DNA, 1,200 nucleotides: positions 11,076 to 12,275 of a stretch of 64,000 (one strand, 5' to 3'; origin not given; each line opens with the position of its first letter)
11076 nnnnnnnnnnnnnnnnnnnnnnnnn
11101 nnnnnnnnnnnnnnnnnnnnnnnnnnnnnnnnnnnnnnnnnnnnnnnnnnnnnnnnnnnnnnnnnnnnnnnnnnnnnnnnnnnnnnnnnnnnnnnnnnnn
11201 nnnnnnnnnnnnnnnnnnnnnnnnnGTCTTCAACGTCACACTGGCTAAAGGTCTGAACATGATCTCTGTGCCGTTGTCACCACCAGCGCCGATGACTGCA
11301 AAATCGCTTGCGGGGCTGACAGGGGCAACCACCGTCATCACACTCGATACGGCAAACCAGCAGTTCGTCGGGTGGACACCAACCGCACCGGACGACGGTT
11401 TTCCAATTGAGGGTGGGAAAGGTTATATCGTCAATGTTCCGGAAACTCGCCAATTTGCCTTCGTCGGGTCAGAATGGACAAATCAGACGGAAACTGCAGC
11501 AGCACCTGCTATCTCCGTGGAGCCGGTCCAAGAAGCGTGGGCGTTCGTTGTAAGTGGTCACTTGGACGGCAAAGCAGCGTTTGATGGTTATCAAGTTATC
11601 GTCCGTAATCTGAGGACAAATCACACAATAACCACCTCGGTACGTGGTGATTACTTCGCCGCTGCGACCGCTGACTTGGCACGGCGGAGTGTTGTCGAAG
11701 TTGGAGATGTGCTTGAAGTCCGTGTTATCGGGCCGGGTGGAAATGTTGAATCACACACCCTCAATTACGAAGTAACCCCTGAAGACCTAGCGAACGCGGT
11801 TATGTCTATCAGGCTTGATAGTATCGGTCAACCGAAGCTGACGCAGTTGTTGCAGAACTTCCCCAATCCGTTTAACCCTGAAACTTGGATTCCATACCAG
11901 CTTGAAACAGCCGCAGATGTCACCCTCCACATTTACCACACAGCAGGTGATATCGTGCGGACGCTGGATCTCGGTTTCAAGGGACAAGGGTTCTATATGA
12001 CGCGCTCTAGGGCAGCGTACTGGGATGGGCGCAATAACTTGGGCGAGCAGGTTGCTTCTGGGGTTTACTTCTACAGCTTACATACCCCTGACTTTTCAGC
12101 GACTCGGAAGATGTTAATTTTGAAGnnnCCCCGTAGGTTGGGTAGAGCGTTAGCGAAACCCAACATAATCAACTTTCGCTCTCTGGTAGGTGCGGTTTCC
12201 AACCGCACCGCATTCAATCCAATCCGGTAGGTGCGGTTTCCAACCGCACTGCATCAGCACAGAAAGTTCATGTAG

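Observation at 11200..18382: Concerted evolution: 3' thirds of the three paralogs are >90-95% identical in DNA while 5' repeat regions are divergent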

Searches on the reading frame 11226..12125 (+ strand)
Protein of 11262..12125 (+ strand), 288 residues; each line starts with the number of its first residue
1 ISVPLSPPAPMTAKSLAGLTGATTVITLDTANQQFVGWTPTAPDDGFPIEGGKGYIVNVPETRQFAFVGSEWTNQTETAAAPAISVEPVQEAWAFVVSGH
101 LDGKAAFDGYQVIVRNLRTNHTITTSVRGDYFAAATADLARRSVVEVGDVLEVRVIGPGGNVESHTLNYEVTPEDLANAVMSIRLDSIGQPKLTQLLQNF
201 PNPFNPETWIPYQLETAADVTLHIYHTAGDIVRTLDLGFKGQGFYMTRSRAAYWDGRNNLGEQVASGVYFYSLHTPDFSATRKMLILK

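Call 26: find_homologous_proteins(query=window:11262-12125:+, max_evalue=1e-10)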
Query window:11262-12125:+ (288 aa): 6222 proteins with E <= 1e-10 among 8000 candidates; the best 120 are listed.
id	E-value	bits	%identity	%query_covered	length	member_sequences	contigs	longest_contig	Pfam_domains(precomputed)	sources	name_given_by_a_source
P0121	1.0e-179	614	94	100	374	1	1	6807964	PF13585.13,PF13860.13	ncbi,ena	-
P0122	1.4e-167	574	89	100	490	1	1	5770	PF13860.13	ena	-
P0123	2.1e-164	564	87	100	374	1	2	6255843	PF13585.13,PF13860.13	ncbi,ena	-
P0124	7.2e-164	562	87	100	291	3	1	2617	PF13585.13,PF18962.8,PF13860.13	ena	-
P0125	6.1e-163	559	85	100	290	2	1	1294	PF13860.13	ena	-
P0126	2.9e-161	554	85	100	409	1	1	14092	PF13860.13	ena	-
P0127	2.9e-160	550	84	100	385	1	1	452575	PF13860.13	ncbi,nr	ncbi:hypothetical protein C6502_03725 [Candidatus Poribacteria bacterium]|nr:MAG: hypothetical prote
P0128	3.4e-158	543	84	100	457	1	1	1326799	PF13860.13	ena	-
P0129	6.9e-156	536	86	95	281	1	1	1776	PF13585.13,PF18962.8,PF13860.13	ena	-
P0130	4.4e-155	533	81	100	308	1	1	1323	PF13860.13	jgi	-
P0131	5.1e-154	530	82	100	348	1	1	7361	PF13585.13,PF18962.8,PF13860.13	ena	-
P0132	1.6e-153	528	82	100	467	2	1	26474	PF13860.13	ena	-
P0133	1.9e-153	528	82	100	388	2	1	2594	PF13860.13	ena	-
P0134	2.7e-153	527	81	100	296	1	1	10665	PF18962.8,PF13860.13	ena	-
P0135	9.1e-148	509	78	100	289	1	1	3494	PF18962.8,PF13860.13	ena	-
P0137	4.1e-143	494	88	86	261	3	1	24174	PF13585.13,PF18962.8,PF13860.13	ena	-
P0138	1.5e-142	492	77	100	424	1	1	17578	PF18962.8,PF13860.13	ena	-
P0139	1.8e-138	479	74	100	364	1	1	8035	PF18962.8,PF13860.13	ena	-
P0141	1.2e-137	476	72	100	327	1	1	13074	PF18962.8,PF13860.13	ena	-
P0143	1.4e-135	469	73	100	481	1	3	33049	PF18962.8,PF13860.13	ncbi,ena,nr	ncbi:MAG: T9SS type A sorting domain-containing protein [Candidatus Poribacteria bacterium]|nr:T9SS 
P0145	1.7e-135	469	72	100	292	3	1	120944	PF18962.8,PF13860.13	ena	-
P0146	2.3e-135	469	73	100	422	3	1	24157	PF18962.8,PF13860.13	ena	-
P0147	5.8e-135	467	72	100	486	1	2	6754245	PF18962.8,PF13860.13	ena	-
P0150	2.0e-134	465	70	100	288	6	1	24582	PF18962.8,PF13860.13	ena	-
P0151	1.4e-133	463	71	100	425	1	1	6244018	PF18962.8,PF13860.13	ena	-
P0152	2.9e-133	462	71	100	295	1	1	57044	PF18962.8,PF13860.13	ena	-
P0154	1.2e-132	460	71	100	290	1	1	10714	PF18962.8,PF13860.13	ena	-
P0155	6.8e-132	457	69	100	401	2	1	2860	PF18962.8,PF13860.13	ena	-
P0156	2.0e-131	456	71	100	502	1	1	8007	PF18962.8,PF13860.13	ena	-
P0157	2.3e-131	455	71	100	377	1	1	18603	PF18962.8,PF13860.13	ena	-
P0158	2.7e-131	455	71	100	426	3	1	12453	PF18962.8,PF13860.13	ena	-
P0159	3.2e-131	455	70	100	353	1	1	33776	PF18962.8,PF13860.13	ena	-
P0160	3.7e-131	455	69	100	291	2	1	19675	PF18962.8,PF13860.13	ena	-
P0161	7.8e-131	454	70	100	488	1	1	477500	PF18962.8,PF13860.13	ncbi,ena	-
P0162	2.7e-130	452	70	100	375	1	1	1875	PF18962.8,PF13860.13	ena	-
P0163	2.8e-130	452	70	100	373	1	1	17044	PF18962.8,PF13860.13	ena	-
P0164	2.8e-130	452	69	100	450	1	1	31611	PF18962.8,PF13860.13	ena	-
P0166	5.6e-130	451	70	100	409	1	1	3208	PF13585.13,PF18962.8,PF13860.13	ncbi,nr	ncbi:T9SS type A sorting domain-containing protein [Candidatus Poribacteria bacterium]|nr:T9SS type 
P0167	6.0e-130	451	69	100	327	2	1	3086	PF18962.8,PF13860.13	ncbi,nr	ncbi:MAG: T9SS type A sorting domain-containing protein, partial [Candidatus Poribacteria bacterium]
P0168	6.9e-130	451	69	100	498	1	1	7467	PF18962.8,PF13860.13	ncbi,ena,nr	ncbi:MAG: T9SS type A sorting domain-containing protein [Candidatus Poribacteria bacterium]|nr:T9SS 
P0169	1.1e-129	450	68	100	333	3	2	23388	PF18962.8,PF13860.13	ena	-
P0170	2.0e-129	449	70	100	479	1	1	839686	PF18962.8,PF13860.13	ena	-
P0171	2.1e-129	449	70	100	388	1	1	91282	PF18962.8,PF13860.13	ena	-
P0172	3.6e-129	448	69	100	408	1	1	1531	PF18962.8,PF13860.13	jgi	jgi:hypothetical protein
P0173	4.4e-129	448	70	100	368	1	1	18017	PF18962.8,PF13860.13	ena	-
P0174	4.8e-129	448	70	100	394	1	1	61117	PF18962.8,PF13860.13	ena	-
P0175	5.3e-129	448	68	100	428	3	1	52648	PF18962.8,PF13860.13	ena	-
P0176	9.1e-129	447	68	100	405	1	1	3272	PF18962.8,PF13860.13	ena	-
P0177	1.1e-128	447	70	100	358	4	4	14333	PF18962.8,PF13860.13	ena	-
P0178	1.4e-128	446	69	100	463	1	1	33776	PF18962.8,PF13860.13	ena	-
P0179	1.9e-128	446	72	97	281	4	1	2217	PF18962.8,PF13860.13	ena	-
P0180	4.1e-128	445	69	100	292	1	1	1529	PF18962.8,PF13860.13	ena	-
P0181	6.5e-128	444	68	100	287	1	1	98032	PF18962.8,PF13860.13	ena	-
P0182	9.8e-128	444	69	100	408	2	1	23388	PF18962.8,PF13860.13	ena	-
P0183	1.2e-127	443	69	100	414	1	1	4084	PF18962.8,PF13860.13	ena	-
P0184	3.7e-127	442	71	97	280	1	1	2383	PF18962.8,PF13860.13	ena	-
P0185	4.5e-127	441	68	100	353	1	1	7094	PF18962.8,PF13860.13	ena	-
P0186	5.9e-127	441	66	100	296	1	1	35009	PF18962.8,PF13860.13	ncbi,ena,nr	ncbi:MAG: T9SS type A sorting domain-containing protein [Candidatus Poribacteria bacterium]|nr:T9SS 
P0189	2.0e-126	439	66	100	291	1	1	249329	PF18962.8,PF13860.13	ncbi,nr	ncbi:hypothetical protein C6500_21060 [Candidatus Poribacteria bacterium]|nr:MAG: hypothetical prote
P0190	2.7e-126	439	68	100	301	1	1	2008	PF18962.8,PF13860.13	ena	-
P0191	3.2e-126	439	68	100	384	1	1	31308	PF18962.8,PF13860.13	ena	-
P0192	3.8e-126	438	68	100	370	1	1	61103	PF18962.8,PF13860.13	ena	-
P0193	5.4e-126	438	67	100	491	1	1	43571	PF18962.8,PF13860.13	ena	-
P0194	6.5e-126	438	84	80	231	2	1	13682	PF13585.13,PF18962.8,PF13860.13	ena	-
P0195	6.6e-126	438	65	100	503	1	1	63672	PF18962.8,PF13860.13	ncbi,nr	ncbi:T9SS type A sorting domain-containing protein [Candidatus Poribacteria bacterium]|nr:T9SS type 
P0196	6.9e-126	437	69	100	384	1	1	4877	PF18962.8,PF13860.13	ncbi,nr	ncbi:MAG: T9SS type A sorting domain-containing protein, partial [Candidatus Poribacteria bacterium]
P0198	7.2e-126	437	69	100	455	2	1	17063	PF18962.8,PF13860.13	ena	-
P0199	1.2e-125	437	69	100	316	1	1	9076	PF18962.8,PF13860.13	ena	-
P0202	5.1e-125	435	66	100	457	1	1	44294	PF18962.8,PF13860.13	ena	-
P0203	5.9e-125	434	70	97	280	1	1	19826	PF18962.8,PF13860.13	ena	-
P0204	8.4e-125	434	66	100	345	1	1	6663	PF18962.8,PF13860.13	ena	-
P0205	1.2e-124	433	70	97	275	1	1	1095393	PF18962.8,PF13860.13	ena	-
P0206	1.3e-124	433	66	100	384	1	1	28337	PF18962.8,PF13860.13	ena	-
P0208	4.5e-124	432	66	100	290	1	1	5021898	PF18962.8,PF13860.13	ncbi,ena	-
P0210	7.4e-124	431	66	100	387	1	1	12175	PF18962.8,PF13860.13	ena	-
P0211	4.3e-123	428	64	100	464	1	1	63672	PF18962.8,PF13860.13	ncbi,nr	ncbi:T9SS type A sorting domain-containing protein [Candidatus Poribacteria bacterium]|nr:T9SS type 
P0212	4.7e-123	428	62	100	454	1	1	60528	PF18962.8,PF13860.13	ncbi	ncbi:hypothetical protein C6496_22550, partial [Candidatus Poribacteria bacterium]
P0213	1.1e-122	427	66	100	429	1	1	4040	PF18962.8,PF13860.13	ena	-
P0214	1.1e-122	427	68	97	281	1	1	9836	PF18962.8,PF13860.13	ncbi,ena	-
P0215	1.8e-121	423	65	100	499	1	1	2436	PF18962.8,PF13860.13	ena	-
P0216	3.9e-121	422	66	100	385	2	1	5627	PF18962.8,PF13860.13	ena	-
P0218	1.6e-120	420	67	100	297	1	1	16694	PF18962.8,PF13860.13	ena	-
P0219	3.7e-120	419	67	100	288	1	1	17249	PF18962.8,PF13860.13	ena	-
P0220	4.5e-120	418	63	100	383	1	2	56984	PF18962.8,PF13860.13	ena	-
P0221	4.7e-120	418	64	100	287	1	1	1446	PF18962.8,PF13860.13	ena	-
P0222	6.4e-120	418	66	100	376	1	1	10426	PF18962.8,PF13860.13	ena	-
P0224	1.8e-118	413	65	100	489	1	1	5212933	PF18962.8,PF13860.13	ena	-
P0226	7.8e-118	411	63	100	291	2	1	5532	PF18962.8,PF13860.13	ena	-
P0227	8.7e-118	411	64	100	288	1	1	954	PF18962.8,PF13860.13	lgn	-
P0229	1.6e-116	407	68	92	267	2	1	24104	PF18962.8,PF13860.13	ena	-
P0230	1.8e-116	407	86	74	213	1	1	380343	PF13585.13,PF18962.8,PF13860.13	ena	-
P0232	8.5e-114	398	62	100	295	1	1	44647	PF18962.8,PF13860.13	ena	-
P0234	2.1e-111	390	60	100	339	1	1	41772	PF18962.8,PF13860.13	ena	-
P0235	6.5e-111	388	68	88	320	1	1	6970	PF18962.8,PF13860.13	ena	-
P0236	8.1e-111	388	70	87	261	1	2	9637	PF18962.8,PF13860.13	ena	-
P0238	2.2e-110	387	65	97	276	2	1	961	PF18962.8,PF13860.13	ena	-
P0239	5.8e-110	385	63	100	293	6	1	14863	PF18962.8,PF13860.13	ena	-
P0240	1.1e-108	381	57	100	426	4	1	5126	PF18962.8,PF13860.13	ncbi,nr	ncbi:T9SS type A sorting domain-containing protein [Candidatus Poribacteria bacterium]|nr:T9SS type 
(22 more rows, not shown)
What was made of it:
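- Tried and rejected: I searched with the g1 tail (call 26) to find other members on the 6.8-Mb contig.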

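Call 50: predict_structure(alignment_id=A2)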
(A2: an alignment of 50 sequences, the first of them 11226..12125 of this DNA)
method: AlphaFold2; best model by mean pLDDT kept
length: 300 residues; sequences in the alignment: 50
mean_pLDDT: 77.9   pTM: 0.61
mean pLDDT of the five models: 77.9, 77.7, 75.4, 74.9, 71.7
residues with pLDDT >= 90: 104; 70-90: 117; 50-70: 47; < 50: 32
segments of 3 or more residues with pLDDT < 50: 86-98, 205-219, 291-293
pLDDT, mean of each block of 10 residues (from residue 1): 82 79 90 92 91 93 88 80 49 43 91 89 95 93 94 90 93 81 92 90 49 41 64 79 82 66 68 74 67 51
secondary structure, 60 per line:
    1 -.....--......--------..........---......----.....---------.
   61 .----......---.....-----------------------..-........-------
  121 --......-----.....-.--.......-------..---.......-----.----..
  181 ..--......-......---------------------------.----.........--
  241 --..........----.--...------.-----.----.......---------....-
elements in order: E2-6 E9-14 H25-32 E36-41 E46-50 E66-71 E75-79 E106-113 E123-128 E134-138 E143-149 E162-168 E179-182 H185-190 E192-197 E230-238 E243-252 E280-286 E296-299

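Call 53: fold_search(model_id=the predicted structure, library=pdb)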
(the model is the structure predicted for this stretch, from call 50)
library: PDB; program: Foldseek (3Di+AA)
matches with E <= 10: 1724; with E <= 0.001: 11
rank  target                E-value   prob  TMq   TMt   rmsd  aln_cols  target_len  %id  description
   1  8jmw_A                1.1e-04  0.97  0.18  0.11  18.0       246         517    9  Fibril form of serine peptidase Vpr (released 2023-12-06)
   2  8fia_A                1.2e-04  1.00  0.23  0.05  20.2       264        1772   12  The structure of fly Teneurin self assembly (released 2023-05-03)
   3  7bam_A                1.2e-04  1.00  0.22  0.04  19.5       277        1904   11  human Teneurin4 WT C2 (released 2021-12-01)
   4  3mj6_A                2.0e-04  0.96  0.17  0.21  19.9       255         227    9  Crystal structure of the gammadelta T cell costimulatory receptor Junctional Adhesion Molecule-Like Protein, JAML (released 2010-09-22)
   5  6tyb_C                3.8e-04  0.95  0.16  0.25  17.6       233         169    6  Isolation and Structure of an Antibody that Fully Neutralizes Isolate SIVmac239 Reveals Functional Similarity of SIV a (released 2019-10-02)
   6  6za2_A                5.3e-04  1.00  0.23  0.07  17.7       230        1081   15  Crystal structure of dimeric latent PorU from Porphyromonas gingivalis (released 2021-09-29)
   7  6xi3                  5.6e-04  0.54  0.16  0.13  21.2       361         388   12  Crystal structure of tetra-tandem repeat in extending region of large adhesion protein (released 2020-10-14)
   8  5m11                  7.3e-04  0.82  0.19  0.08  20.6       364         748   12  Structural and functional probing of PorZ, an essential bacterial surface component of the type-IX secretion system of h (released 2016-11-09)
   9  3jvf_C                7.7e-04  0.51  0.14  0.15  18.2       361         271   10  Crystal structure of an Interleukin-17 receptor complex (released 2009-10-20)
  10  6za2_B                8.2e-04  0.72  0.20  0.06  27.7       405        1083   11  Crystal structure of dimeric latent PorU from Porphyromonas gingivalis (released 2021-09-29)
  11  7c7u_A                8.2e-04  0.51  0.16  0.09  22.7       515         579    6  Biofilm associated protein - BSP domain (released 2021-05-12)
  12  1cqy                  1.0e-03  1.00  0.21  0.47   4.3       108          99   10  STARCH BINDING DOMAIN OF BACILLUS CEREUS BETA-AMYLASE (released 1999-08-20)
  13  8r50_A                1.3e-03  0.91  0.19  0.04  20.8       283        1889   13  Mouse teneurin-3 compact dimer - A1B1 isoform (released 2024-05-08)
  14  3mj7_A                1.3e-03  0.72  0.16  0.20  20.5       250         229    9  Crystal structure of the complex of JAML and Coxsackie and Adenovirus receptor, CAR (released 2010-09-22)
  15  6dg5_B                1.6e-03  0.97  0.20  0.28  17.7       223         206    8  Structure of a de novo designed Interleukin-2/Interleukin-15 mimetic complex with IL-2Rb and IL-2Rg (released 2019-01-16)
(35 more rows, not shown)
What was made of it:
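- On T9SS cargo with type A C-terminal sorting domain (TIGR04183 / PF18962): The fold search hits PorU, PorZ and FlgD domains (call 53).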
